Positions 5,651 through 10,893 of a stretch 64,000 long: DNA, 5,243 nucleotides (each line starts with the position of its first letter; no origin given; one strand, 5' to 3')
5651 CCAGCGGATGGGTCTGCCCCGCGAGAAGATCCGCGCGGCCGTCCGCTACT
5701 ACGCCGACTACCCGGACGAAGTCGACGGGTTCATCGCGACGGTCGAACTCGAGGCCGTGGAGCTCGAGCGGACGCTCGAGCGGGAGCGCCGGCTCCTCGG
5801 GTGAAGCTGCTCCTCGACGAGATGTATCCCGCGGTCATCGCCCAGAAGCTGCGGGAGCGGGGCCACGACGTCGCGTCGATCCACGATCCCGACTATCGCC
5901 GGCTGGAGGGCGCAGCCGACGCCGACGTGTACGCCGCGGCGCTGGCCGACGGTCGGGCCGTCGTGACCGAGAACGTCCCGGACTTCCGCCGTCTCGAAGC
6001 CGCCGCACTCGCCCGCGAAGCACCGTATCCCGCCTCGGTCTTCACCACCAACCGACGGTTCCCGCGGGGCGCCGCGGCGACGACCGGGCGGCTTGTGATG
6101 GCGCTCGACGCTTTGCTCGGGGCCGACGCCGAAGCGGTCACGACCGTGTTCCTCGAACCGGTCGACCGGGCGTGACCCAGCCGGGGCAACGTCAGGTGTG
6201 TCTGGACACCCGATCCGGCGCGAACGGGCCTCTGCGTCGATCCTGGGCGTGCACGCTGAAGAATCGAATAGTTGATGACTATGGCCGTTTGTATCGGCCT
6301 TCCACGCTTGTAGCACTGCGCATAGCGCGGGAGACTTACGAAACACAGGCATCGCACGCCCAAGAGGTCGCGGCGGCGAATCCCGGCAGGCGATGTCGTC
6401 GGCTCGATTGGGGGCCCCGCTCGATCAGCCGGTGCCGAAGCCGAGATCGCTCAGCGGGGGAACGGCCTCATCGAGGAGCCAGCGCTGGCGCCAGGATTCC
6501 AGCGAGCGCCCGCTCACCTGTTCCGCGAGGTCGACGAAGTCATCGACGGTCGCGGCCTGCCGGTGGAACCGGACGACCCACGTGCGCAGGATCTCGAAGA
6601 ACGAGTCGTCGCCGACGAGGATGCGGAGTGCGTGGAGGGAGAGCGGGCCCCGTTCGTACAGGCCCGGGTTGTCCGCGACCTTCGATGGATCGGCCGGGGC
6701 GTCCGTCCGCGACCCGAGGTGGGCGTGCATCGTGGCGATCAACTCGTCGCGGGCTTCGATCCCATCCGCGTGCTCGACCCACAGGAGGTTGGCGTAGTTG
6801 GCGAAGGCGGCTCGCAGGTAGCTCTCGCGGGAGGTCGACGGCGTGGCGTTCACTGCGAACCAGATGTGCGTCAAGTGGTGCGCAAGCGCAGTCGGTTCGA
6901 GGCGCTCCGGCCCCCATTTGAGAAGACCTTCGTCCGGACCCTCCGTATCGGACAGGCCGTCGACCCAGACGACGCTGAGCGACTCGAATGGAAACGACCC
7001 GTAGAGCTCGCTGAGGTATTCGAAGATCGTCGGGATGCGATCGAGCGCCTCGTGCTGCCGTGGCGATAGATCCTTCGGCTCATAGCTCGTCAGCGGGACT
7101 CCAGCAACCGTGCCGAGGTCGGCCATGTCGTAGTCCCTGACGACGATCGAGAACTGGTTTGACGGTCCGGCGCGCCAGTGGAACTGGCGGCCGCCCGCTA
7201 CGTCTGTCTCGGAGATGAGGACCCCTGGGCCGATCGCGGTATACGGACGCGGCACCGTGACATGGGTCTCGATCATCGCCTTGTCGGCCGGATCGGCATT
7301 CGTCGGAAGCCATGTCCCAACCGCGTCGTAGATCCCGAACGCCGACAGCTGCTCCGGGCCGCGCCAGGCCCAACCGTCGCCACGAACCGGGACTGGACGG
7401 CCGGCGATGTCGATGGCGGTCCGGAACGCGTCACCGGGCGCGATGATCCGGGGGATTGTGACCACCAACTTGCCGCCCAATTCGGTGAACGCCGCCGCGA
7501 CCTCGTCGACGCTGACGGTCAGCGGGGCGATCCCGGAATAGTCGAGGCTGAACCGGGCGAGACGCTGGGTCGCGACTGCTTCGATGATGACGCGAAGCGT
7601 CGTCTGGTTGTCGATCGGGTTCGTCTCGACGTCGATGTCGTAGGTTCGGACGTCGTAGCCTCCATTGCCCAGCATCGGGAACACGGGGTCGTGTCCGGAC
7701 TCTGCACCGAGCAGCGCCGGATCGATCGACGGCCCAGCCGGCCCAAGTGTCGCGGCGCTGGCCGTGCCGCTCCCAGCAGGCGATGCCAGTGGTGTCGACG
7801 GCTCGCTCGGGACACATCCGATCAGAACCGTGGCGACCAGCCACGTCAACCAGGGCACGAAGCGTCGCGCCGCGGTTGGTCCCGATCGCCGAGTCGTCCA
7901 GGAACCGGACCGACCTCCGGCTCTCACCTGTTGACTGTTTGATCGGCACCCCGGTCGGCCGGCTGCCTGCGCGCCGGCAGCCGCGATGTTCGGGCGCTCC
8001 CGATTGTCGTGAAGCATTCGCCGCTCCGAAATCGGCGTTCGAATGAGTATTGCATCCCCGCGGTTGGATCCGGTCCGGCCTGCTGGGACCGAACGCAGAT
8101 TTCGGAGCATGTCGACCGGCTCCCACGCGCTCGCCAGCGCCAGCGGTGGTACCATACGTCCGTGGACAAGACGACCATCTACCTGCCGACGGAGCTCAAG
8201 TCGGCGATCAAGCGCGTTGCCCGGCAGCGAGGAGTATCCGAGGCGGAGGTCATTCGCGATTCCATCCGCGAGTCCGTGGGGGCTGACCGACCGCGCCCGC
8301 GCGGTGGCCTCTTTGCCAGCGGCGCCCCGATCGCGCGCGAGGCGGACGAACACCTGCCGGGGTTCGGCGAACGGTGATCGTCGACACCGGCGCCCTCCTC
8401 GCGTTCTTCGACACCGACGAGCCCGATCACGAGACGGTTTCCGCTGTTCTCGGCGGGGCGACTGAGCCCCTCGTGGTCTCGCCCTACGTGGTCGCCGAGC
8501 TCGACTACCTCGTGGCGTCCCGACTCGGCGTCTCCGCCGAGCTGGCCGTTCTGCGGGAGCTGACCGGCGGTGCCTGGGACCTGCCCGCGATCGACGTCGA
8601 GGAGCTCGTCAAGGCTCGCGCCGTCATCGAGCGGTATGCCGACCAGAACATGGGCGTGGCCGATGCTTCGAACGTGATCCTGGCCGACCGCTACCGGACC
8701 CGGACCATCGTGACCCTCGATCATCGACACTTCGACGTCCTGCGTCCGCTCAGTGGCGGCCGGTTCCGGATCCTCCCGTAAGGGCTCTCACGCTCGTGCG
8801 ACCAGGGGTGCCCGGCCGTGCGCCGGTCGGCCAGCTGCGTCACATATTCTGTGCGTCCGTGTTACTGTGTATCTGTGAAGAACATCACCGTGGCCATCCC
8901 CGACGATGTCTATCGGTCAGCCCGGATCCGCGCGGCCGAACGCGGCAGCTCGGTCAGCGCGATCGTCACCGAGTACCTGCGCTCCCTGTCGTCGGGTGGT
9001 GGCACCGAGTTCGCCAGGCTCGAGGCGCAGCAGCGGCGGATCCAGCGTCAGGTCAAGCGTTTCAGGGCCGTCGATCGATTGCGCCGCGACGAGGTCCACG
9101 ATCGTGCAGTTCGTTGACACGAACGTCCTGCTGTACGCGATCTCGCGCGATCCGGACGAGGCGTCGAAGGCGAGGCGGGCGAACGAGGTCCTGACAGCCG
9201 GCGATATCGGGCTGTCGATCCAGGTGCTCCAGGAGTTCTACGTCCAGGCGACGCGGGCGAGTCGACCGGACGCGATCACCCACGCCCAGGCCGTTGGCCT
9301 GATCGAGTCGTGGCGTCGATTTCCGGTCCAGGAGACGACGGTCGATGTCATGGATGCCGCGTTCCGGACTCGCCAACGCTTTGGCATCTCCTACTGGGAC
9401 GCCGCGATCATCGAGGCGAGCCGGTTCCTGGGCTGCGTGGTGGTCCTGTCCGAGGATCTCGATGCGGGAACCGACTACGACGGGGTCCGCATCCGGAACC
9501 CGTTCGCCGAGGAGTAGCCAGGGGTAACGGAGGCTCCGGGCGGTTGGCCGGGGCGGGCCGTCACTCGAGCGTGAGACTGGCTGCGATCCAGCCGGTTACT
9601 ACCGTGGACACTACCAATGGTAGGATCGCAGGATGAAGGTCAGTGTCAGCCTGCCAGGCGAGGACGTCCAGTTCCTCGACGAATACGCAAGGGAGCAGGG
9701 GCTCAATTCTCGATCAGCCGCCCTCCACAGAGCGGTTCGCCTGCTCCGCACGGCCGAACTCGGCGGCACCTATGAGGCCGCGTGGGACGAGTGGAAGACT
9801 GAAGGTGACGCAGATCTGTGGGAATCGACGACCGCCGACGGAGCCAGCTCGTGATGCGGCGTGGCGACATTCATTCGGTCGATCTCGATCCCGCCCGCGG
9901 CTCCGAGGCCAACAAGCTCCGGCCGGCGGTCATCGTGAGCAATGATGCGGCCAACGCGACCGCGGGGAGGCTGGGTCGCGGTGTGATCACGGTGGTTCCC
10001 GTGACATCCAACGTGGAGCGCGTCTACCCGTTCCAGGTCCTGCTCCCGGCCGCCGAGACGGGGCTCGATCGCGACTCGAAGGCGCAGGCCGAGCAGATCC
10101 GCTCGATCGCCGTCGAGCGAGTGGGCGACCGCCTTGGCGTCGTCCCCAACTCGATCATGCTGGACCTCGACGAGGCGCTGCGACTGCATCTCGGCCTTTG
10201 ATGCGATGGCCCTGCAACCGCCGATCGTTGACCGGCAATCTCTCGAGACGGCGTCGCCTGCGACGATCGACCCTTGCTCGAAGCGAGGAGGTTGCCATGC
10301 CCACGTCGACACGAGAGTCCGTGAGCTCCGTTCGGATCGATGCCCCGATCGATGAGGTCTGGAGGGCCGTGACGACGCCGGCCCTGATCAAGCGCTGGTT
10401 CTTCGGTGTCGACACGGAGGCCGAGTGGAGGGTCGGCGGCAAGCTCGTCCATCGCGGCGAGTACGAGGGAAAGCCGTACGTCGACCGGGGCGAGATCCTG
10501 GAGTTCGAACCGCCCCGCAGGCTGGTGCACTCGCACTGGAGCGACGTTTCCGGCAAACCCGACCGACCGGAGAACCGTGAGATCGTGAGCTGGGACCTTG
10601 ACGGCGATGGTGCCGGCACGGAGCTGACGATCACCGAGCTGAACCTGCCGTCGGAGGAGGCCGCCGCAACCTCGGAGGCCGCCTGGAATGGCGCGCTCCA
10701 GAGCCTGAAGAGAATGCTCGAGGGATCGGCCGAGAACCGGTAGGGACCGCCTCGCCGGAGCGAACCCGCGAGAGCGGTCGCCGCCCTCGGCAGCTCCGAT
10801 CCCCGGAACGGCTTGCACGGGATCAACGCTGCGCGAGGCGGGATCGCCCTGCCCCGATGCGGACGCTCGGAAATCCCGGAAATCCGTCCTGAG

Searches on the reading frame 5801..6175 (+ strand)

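Call 75: search_protein_families(library=pfam, max_evalue=0.001, proteins=[window:5801-6175:+])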
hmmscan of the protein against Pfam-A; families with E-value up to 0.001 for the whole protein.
window:5801-6175:+ (124 aa): 2 families
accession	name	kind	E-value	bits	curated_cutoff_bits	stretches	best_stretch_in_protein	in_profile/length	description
PF18480.7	DUF5615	-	3e-12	46.8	23.8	1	1-68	1-64/110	Domain of unknown function (DUF5615)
PF18478.7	PIN_10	-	0.0002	21.8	26.2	1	1-71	1-73/84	PIN like domain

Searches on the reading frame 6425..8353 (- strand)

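Call 12: search_protein_families(library=pfam, max_evalue=0.001, proteins=[window:6425-8353:-])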
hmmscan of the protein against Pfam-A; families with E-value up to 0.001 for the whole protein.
window:6425-8353:- (642 aa): 1 family
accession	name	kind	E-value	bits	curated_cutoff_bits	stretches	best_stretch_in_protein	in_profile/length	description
PF01433.26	Peptidase_M1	-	3.4e-08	33.8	27.7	1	490-625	71-218/218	Peptidase family M1 domain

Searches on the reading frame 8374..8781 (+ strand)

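Call 76: search_protein_families(library=pfam, max_evalue=0.001, proteins=[window:8374-8781:+])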
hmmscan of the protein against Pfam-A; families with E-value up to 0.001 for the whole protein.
window:8374-8781:+ (135 aa): 1 family
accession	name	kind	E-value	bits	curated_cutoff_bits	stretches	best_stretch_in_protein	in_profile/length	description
PF01850.27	PIN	-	4.6e-11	43.8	23.6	1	1-120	1-114/120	PIN domain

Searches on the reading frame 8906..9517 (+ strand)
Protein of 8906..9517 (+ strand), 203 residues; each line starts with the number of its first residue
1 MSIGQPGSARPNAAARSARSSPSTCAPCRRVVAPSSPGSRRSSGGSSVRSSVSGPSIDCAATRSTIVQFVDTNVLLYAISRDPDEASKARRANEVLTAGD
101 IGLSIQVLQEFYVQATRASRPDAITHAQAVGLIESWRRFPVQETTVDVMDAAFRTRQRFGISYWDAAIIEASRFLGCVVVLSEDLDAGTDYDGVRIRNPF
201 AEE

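Call 12: search_protein_families(library=pfam, max_evalue=0.001, proteins=[window:8906-9517:+])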
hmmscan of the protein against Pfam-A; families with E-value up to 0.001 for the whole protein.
window:8906-9517:+ (203 aa): 1 family
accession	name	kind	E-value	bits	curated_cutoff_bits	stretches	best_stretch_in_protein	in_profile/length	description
PF01850.27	PIN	-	3.5e-11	44.2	23.6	1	69-186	2-113/120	PIN domain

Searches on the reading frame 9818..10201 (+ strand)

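Call 75: search_protein_families(library=pfam, max_evalue=0.001, proteins=[window:9818-10201:+])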
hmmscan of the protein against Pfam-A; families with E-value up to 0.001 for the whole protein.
window:9818-10201:+ (127 aa): 1 family
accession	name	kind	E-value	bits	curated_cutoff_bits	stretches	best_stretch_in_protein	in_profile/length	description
PF02452.23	PemK_toxin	-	4.7e-26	91.6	23.1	1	14-124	1-108/109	PemK-like, MazF-like toxin of type II toxin-antitoxin system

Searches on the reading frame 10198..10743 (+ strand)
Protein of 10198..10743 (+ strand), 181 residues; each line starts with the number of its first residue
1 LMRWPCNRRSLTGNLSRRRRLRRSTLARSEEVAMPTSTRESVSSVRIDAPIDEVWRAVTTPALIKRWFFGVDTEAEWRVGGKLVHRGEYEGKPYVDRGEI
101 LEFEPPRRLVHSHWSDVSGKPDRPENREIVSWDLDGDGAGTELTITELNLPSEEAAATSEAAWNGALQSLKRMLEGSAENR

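Call 75: search_protein_families(library=pfam, max_evalue=0.001, proteins=[window:10198-10743:+])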
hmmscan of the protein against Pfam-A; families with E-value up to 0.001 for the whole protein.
window:10198-10743:+ (181 aa): 2 families
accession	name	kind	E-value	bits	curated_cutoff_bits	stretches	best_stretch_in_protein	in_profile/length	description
PF08327.17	AHSA1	-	2.9e-22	79.7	22.1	1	48-175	1-125/125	Activator of Hsp90 ATPase homolog 1-like protein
PF10604.15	Polyketide_cyc2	-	1e-07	32.8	27.4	1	42-172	5-139/142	Polyketide cyclase / dehydrase and lipid transport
